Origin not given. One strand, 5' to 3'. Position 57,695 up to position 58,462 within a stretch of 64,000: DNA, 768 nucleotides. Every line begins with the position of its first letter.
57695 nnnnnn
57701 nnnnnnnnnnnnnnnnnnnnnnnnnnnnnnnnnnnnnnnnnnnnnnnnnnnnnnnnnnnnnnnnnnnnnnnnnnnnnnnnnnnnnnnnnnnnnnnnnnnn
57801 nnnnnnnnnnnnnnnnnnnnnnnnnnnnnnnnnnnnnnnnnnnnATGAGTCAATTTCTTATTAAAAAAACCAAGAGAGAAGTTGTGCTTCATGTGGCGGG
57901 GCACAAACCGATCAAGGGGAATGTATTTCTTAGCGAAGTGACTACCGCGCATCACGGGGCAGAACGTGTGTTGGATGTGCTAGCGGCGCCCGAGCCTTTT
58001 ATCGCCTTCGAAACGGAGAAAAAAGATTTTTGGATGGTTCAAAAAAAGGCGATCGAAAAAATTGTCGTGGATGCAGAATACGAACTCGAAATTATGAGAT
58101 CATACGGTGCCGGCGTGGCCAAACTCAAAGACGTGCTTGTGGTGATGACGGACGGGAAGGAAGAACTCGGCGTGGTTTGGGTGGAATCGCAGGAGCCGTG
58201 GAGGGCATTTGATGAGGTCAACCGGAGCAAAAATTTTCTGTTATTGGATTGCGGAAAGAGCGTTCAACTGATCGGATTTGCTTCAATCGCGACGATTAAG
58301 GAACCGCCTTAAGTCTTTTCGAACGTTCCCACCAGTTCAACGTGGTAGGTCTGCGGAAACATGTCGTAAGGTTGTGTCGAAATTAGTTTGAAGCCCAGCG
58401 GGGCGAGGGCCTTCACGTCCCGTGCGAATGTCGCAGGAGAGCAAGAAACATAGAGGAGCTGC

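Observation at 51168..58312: Minimal Tad-like module (cpaC-cpaF-tadB-tadC only) divergent from tandem PilT paralogs and a coupled unknown gene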

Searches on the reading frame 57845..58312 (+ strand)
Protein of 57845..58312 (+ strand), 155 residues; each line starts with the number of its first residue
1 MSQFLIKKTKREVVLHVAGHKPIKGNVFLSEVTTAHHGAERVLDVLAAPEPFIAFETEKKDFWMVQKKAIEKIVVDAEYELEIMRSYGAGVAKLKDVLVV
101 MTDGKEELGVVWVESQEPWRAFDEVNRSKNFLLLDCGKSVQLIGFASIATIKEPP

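Call 3: search_protein_families(library=pfam, proteins=[window:57845-58312:+], max_evalue=0.01)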
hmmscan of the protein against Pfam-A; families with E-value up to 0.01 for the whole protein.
window:57845-58312:+ (155 aa): 1 family
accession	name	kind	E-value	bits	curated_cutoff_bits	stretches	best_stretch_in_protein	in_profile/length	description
PF20660.2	DUF6812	-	0.0024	18.3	27.1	0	23-70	2-53/53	Family of unknown function (DUF6812)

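Call 7: find_encoding_contigs(protein=window:57845-58312:+, flank=10000, max_places=6)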
Protein window:57845-58312:+ (155 aa): 2 contigs read that carry it; 2 places shown.
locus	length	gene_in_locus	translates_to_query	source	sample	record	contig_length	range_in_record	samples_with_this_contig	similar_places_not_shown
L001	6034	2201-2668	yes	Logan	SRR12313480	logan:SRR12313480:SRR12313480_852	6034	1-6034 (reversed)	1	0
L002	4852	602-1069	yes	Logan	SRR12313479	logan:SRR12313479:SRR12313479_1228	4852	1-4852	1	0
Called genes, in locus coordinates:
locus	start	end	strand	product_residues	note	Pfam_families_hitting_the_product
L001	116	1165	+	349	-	PF00437:T2SSE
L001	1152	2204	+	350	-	PF00437:T2SSE, PF13191:AAA_16 (faint)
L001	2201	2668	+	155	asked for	-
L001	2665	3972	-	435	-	PF01938:TRAM, PF05958:tRNA_U5-meth_tr, PF13847:Methyltransf_31, PF13649:Methyltransf_25 (weak)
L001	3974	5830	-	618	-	-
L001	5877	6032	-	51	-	?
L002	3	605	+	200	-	?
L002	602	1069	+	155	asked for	-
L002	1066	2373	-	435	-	PF01938:TRAM, PF05958:tRNA_U5-meth_tr, PF13847:Methyltransf_31, PF13649:Methyltransf_25 (weak)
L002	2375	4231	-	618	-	-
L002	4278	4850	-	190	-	?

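Call 9: search_protein_families(library=ncbifam, proteins=[window:57845-58312:+], max_evalue=0.001)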
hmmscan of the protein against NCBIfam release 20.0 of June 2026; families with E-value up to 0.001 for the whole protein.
window:57845-58312:+ (155 aa): 0 families

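Call 11: find_homologous_proteins(query=window:57845-58312:+, max_evalue=0.001)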
Query window:57845-58312:+ (155 aa): 1 proteins with E <= 0.001 among 51 candidates.
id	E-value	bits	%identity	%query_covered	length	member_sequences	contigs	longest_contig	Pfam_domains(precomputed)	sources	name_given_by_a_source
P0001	6.4e-96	336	100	100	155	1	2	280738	-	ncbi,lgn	-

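Call 17: search_protein_representatives(protein=window:57845-58312:+)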
Query: 155 residues. Proteins with E-value up to 0.001 (for the whole library): 42; up to 1e-10: 7; up to 1e-30: 1. The best 42 are listed.
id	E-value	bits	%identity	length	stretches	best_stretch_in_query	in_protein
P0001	2.0e-96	335.8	100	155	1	1-155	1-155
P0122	1.4e-29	118.9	41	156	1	1-153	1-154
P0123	3.9e-29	117.5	44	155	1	1-153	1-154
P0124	1.4e-28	115.7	41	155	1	4-153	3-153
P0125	2.4e-28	115.0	42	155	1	1-153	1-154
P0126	3.7e-26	107.8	41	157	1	5-151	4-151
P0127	1.8e-22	95.9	43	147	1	5-153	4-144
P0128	1.4e-09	54.1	29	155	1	4-150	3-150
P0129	5.1e-08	49.0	30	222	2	6-134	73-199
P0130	8.8e-08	48.2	35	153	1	4-152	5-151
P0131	1.5e-07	47.5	29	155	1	7-152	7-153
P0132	2.3e-07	46.9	26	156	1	3-152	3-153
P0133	7.6e-07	45.2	31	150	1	6-134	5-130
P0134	1.9e-06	43.9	30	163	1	11-153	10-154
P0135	4.5e-06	42.7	30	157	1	4-143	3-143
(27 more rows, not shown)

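Call 20: find_encoding_contigs(protein=P0122, flank=8000, max_places=2)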
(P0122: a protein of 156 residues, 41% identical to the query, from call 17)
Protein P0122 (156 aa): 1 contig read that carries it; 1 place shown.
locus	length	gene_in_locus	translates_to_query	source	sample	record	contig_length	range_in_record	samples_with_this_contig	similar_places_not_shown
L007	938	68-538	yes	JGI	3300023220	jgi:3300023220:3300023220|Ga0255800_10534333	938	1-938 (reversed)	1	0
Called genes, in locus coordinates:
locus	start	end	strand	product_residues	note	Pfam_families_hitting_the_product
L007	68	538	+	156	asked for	-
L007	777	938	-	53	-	?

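Call 31: find_homologous_proteins(query=A1, max_evalue=0.001)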
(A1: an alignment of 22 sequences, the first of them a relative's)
Query A1 (22 sequences) (155 aa, profile of the alignment): 45 proteins with E <= 0.001 among 2697 candidates.
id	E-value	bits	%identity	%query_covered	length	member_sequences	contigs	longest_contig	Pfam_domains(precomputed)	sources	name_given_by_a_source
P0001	8.1e-49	183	100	100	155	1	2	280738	-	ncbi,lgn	-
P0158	2.7e-43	165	27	98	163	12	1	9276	PF20660.3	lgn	-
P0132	1.3e-42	163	26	98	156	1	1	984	PF20660.3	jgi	jgi:hypothetical protein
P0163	5.7e-40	154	26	98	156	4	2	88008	PF20660.3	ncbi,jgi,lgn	jgi:hypothetical protein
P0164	3.6e-39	152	27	98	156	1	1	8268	PF20660.3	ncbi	-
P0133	1.3e-38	150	35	33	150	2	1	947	PF20660.3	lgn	-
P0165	1.4e-38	150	29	86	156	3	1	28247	PF20660.3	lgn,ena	-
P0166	3.0e-38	149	26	98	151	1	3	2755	PF20660.3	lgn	-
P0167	4.0e-38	148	26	98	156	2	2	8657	PF20660.3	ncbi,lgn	-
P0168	5.1e-38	148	24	98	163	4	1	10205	-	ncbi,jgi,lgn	-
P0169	9.9e-38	147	27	98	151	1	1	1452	PF20660.3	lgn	-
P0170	1.5e-37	147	27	98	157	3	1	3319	PF20660.3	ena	-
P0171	2.1e-37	146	25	98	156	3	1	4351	PF20660.3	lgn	-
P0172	3.4e-37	145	27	98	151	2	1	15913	PF20660.3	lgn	-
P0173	4.4e-37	145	25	98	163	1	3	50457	-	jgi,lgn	jgi:hypothetical protein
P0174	7.0e-37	144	26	98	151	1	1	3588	PF20660.3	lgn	-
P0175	2.4e-36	143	29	97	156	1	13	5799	PF20660.3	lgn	-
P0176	4.4e-36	142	27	98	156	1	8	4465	PF20660.3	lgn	-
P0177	4.9e-36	142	26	98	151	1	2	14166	PF20660.3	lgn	-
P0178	1.9e-35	140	27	98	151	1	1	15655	PF20660.3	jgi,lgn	jgi:hypothetical protein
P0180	5.1e-34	135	29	97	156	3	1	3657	PF20660.3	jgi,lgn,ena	-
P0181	5.7e-34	135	25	98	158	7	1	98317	PF20660.3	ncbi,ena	-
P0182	9.0e-34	134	27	97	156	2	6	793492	PF20660.3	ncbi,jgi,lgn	jgi:hypothetical protein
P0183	4.0e-33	132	27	97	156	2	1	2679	PF20660.3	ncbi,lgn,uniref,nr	ncbi:hypothetical protein HY768_04290 [candidate division TA06 bacterium]|uniref:Uncharacterized pro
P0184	4.5e-33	132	27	97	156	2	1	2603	PF20660.3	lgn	-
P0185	4.5e-33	132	26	98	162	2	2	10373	PF20660.3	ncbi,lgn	-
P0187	8.5e-33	131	26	97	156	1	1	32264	PF20660.3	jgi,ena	-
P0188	1.1e-32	131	27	91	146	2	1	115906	PF20660.3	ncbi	-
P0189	1.4e-32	130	27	96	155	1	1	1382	PF20660.3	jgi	jgi:hypothetical protein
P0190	1.4e-32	130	27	97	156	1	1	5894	PF20660.3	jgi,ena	-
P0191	2.5e-32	130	28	97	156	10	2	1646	PF20660.3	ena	-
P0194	1.1e-31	127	28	97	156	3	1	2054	PF20660.3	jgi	jgi:hypothetical protein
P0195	1.5e-31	127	25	97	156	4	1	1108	PF20660.3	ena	-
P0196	1.6e-30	124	26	94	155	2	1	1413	PF20660.3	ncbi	-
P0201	6.7e-28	115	28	81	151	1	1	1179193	-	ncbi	ncbi:MAG: hypothetical protein QM765_07220 [Myxococcales bacterium]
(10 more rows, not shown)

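Call 32: find_encoding_contigs(protein=P0182, flank=6000, max_places=3)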
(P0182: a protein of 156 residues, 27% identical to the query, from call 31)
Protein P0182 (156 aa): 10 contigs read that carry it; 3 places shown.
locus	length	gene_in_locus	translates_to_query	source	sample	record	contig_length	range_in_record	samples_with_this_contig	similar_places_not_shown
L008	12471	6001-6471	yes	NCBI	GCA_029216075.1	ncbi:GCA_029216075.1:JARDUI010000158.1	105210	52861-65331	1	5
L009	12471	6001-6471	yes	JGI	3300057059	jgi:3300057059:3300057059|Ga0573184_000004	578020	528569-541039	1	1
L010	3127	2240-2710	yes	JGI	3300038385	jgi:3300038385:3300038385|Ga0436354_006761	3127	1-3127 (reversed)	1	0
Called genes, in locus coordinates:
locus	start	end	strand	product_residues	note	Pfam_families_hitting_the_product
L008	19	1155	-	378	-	PF01168:Ala_racemase_N, PF00842:Ala_racemase_C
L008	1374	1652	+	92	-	PF08899:DUF1844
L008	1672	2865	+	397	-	-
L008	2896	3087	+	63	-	-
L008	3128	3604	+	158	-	PF00027:cNMP_binding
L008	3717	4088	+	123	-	-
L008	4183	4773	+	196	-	PF02915:Rubrerythrin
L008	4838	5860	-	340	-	PF01757:Acyl_transf_3, PF07786:HGSNAT_cat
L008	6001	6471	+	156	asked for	PF20660:DUF6812 (faint)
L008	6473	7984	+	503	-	PF00437:T2SSE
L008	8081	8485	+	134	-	PF01951:Archease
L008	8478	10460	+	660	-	PF00884:Sulfatase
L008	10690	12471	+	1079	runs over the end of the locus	PF17757:UvrB_inter, PF02559:CarD_TRCF_RID, PF00270:DEAD, PF04851:ResIII, PF00271:Helicase_C, PF03461:TRCF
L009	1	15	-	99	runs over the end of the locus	-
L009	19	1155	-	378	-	PF01168:Ala_racemase_N, PF00842:Ala_racemase_C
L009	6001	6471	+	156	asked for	PF20660:DUF6812 (faint)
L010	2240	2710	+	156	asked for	PF20660:DUF6812 (faint)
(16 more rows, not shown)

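Call 33: find_encoding_contigs(protein=P0201, flank=6000, max_places=1)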
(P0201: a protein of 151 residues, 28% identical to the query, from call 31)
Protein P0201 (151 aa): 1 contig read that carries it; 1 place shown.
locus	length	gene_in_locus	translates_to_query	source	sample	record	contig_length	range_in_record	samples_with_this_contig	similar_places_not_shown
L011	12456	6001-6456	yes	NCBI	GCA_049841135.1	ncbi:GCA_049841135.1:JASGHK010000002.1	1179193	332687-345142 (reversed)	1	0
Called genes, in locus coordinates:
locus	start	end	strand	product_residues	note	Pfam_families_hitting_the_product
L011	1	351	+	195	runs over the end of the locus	-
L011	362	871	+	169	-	-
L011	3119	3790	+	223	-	PF00072:Response_reg, PF00196:GerE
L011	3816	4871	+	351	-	PF12146:Hydrolase_4, PF00561:Abhydrolase_1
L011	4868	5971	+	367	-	PF04083:Abhydro_lipase (faint), PF00561:Abhydrolase_1, PF12146:Hydrolase_4, PF12697:Abhydrolase_6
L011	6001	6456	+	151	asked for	-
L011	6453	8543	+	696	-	PF00437:T2SSE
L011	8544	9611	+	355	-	PF00437:T2SSE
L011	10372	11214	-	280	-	PF13432:TPR_16 (weak), PF13525:YfiO (weak), PF14559:TPR_19 (weak)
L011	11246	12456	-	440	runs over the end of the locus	PF00069:Pkinase, PF03109:ABC1 (faint), PF07714:PK_Tyr_Ser-Thr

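Call 34: find_encoding_contigs(protein=P0181, flank=6000, max_places=1)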
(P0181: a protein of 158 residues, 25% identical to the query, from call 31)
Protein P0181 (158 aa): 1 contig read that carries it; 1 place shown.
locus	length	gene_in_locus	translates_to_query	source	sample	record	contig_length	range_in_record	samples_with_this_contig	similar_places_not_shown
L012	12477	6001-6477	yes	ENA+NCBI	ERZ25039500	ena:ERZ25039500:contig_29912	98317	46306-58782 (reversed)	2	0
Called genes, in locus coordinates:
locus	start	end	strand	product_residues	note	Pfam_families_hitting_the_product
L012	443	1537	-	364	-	PF01916:DS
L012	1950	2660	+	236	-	PF01618:MotA_ExbB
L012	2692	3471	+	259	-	PF09674:DUF2400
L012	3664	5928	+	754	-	PF13491:FtsK_4TM, PF17854:FtsK_alpha, PF01580:FtsK_SpoIIIE, PF09397:FtsK_gamma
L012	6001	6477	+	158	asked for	PF20660:DUF6812 (faint)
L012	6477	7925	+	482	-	PF00437:T2SSE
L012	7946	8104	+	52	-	-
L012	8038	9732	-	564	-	PF07504:FTP, PF01447:Peptidase_M4, PF02868:Peptidase_M4_C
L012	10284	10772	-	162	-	PF01467:CTP_transf_like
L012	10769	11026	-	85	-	PF00550:PP-binding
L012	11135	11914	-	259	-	PF16916:ZT_dimer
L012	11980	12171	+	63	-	-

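Call 35: list_cluster_members(proteins=[P0123, P0124, P0125, P0126, P0127, P0128, P0130, P0131])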
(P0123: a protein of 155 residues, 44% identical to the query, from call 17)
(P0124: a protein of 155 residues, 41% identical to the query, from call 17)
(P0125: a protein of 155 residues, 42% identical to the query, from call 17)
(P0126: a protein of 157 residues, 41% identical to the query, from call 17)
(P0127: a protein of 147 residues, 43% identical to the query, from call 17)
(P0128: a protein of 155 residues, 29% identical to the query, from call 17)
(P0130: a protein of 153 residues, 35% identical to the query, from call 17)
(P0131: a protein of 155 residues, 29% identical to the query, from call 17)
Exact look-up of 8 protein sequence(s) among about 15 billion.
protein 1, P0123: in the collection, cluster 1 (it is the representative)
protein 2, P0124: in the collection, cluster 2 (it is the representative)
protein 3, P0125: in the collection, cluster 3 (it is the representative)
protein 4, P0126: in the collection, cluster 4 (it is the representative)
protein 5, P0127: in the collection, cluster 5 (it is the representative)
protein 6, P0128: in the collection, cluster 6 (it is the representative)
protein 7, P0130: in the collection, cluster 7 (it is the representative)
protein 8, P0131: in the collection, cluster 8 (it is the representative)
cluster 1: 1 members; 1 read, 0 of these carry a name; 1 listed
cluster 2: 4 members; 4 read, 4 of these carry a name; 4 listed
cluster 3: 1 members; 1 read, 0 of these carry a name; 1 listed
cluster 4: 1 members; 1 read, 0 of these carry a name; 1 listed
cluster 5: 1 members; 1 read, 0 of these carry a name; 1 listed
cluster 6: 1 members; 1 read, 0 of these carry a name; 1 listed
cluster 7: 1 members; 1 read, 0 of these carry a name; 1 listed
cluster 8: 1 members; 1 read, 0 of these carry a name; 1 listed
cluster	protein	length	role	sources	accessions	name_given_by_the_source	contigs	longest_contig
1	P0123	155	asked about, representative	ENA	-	-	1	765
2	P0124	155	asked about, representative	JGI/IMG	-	hypothetical protein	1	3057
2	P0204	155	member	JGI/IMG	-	hypothetical protein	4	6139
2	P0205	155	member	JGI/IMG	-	hypothetical protein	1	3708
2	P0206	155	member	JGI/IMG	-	hypothetical protein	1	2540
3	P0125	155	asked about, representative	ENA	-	-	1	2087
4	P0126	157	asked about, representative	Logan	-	-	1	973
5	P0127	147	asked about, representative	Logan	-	-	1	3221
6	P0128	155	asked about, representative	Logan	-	-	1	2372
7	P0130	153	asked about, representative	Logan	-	-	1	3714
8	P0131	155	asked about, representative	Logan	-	-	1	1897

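Call 37: search_protein_families(library=ncbifam, proteins=[L008:6473-7984:+, L011:6453-8543:+, L011:8544-9611:+, L012:6477-7925:+], max_evalue=1e-20)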
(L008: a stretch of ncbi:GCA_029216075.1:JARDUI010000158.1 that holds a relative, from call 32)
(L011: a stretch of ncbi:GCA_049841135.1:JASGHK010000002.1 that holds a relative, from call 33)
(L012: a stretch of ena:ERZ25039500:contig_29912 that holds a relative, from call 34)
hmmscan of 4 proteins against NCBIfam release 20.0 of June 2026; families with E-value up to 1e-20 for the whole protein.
L008:6473-7984:+ (503 aa): 8 families
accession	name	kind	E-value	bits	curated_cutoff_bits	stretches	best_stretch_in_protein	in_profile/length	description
TIGR01420.1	pilT_fam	subfamily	1.5e-141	471.6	319.1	1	143-481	2-340/343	PilT/PilU family type 4a pilus ATPase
NF007755.0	PRK10436.1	equivalog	4.1e-40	137.8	617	1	141-413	87-358/465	type II secretion system protein GspE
TIGR02525.1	plasmid_TraJ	equivalog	1.9e-39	135.7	368.3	1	206-424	86-312/372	plasmid transfer ATPase TraJ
TIGR02524.1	dot_icm_DotB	equivalog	4.8e-39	134.6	463.3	1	141-444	4-319/358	Dot/Icm type IV secretion system ATPase DotB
TIGR02538.1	type_IV_pilB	equivalog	5.2e-39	134.3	675.65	1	143-383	185-431/564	type IV-A pilus assembly ATPase PilB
TIGR02533.1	type_II_gspE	equivalog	2.4e-38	132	630.25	1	256-413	235-382/486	type II secretion system ATPase GspE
NF041000.1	ATPase_ComGA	equivalog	1.1e-35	122.9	300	1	254-410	118-265/267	competence type IV pilus ATPase ComGA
NF053534.1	T4PilAsmATPsTfpB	equivalog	5.1e-34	117.6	850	1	143-383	205-451/584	type IV pilus assembly ATPase TfpB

L011:6453-8543:+ (696 aa): 8 families
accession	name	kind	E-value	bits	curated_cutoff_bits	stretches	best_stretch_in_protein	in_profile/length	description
TIGR01420.1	pilT_fam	subfamily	4.4e-131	437.2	319.1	1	302-643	2-343/343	PilT/PilU family type 4a pilus ATPase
TIGR02533.1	type_II_gspE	equivalog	1.4e-44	152.6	630.25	1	415-568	236-379/486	type II secretion system ATPase GspE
TIGR02524.1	dot_icm_DotB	equivalog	2.7e-42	145.2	463.3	1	388-606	100-322/358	Dot/Icm type IV secretion system ATPase DotB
TIGR02525.1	plasmid_TraJ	equivalog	3.7e-41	141.3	368.3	1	315-591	25-320/372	plasmid transfer ATPase TraJ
TIGR02538.1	type_IV_pilB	equivalog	1.4e-39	136.1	675.65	1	421-550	315-438/564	type IV-A pilus assembly ATPase PilB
NF007755.0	PRK10436.1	equivalog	4.2e-37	127.9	617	1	296-568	83-355/465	type II secretion system protein GspE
NF053534.1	T4PilAsmATPsTfpB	equivalog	9.1e-36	123.4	850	1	415-568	329-472/584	type IV pilus assembly ATPase TfpB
NF041000.1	ATPase_ComGA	equivalog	1.7e-34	119.1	300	1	416-569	122-266/267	competence type IV pilus ATPase ComGA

L011:8544-9611:+ (355 aa): 8 families
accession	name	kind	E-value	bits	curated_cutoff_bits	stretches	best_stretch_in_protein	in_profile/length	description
TIGR01420.1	pilT_fam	subfamily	3.2e-130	434.3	319.1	1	4-343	2-341/343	PilT/PilU family type 4a pilus ATPase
TIGR02524.1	dot_icm_DotB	equivalog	9.9e-45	153.3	463.3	1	4-318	6-332/358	Dot/Icm type IV secretion system ATPase DotB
TIGR02533.1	type_II_gspE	equivalog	4.2e-44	151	630.25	1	89-273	202-382/486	type II secretion system ATPase GspE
TIGR02525.1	plasmid_TraJ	equivalog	1.3e-43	149.4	368.3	1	72-318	92-345/372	plasmid transfer ATPase TraJ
NF007755.0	PRK10436.1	equivalog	5.1e-40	137.5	617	1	29-272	117-357/465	type II secretion system protein GspE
TIGR02538.1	type_IV_pilB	equivalog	3.6e-39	134.8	675.65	1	122-270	314-452/564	type IV-A pilus assembly ATPase PilB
NF053534.1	T4PilAsmATPsTfpB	equivalog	5.5e-37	127.4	850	1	118-272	330-474/584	type IV pilus assembly ATPase TfpB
NF041000.1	ATPase_ComGA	equivalog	5.6e-37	127.2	300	1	116-271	120-266/267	competence type IV pilus ATPase ComGA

L012:6477-7925:+ (482 aa): 8 families
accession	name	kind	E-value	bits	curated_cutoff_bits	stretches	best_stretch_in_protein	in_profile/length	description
TIGR01420.1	pilT_fam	subfamily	2e-134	448.2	319.1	1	123-461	2-340/343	PilT/PilU family type 4a pilus ATPase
TIGR02525.1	plasmid_TraJ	equivalog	5.8e-51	173.6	368.3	1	201-456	101-364/372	plasmid transfer ATPase TraJ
TIGR02524.1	dot_icm_DotB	equivalog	3.1e-44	151.6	463.3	1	122-452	5-347/358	Dot/Icm type IV secretion system ATPase DotB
TIGR02533.1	type_II_gspE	equivalog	5.1e-44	150.8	630.25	1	239-393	238-382/486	type II secretion system ATPase GspE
NF007755.0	PRK10436.1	equivalog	3.5e-43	148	617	1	118-393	84-358/465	type II secretion system protein GspE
TIGR02538.1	type_IV_pilB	equivalog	1.4e-41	142.8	675.65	1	244-363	316-431/564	type IV-A pilus assembly ATPase PilB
NF053534.1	T4PilAsmATPsTfpB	equivalog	1.2e-36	126.3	850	1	238-364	330-452/584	type IV pilus assembly ATPase TfpB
NF041000.1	ATPase_ComGA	equivalog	5.8e-36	123.8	300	1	235-390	119-265/267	competence type IV pilus ATPase ComGA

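Call 43: predict_structure(alignment_id=A1)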
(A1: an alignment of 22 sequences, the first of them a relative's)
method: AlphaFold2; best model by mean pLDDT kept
length: 155 residues; sequences in the alignment: 22
mean_pLDDT: 90.7   pTM: 0.85
mean pLDDT of the five models: 90.7, 90.5, 90.2, 89.8, 87.9
residues with pLDDT >= 90: 110; 70-90: 33; 50-70: 12; < 50: 0
segments of 3 or more residues with pLDDT < 50: none
pLDDT, mean of each block of 10 residues (from residue 1): 82 98 98 87 95 98 98 97 84 91 97 71 72 96 97 91
secondary structure, 60 per line:
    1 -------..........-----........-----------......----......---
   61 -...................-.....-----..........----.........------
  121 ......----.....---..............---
elements in order: E8-17 E23-30 H42-47 E52-57 E62-66 E70-76 H77-80 H82-86 E92-101 E106-114 H121-126 E131-135 E139-144 E148-152
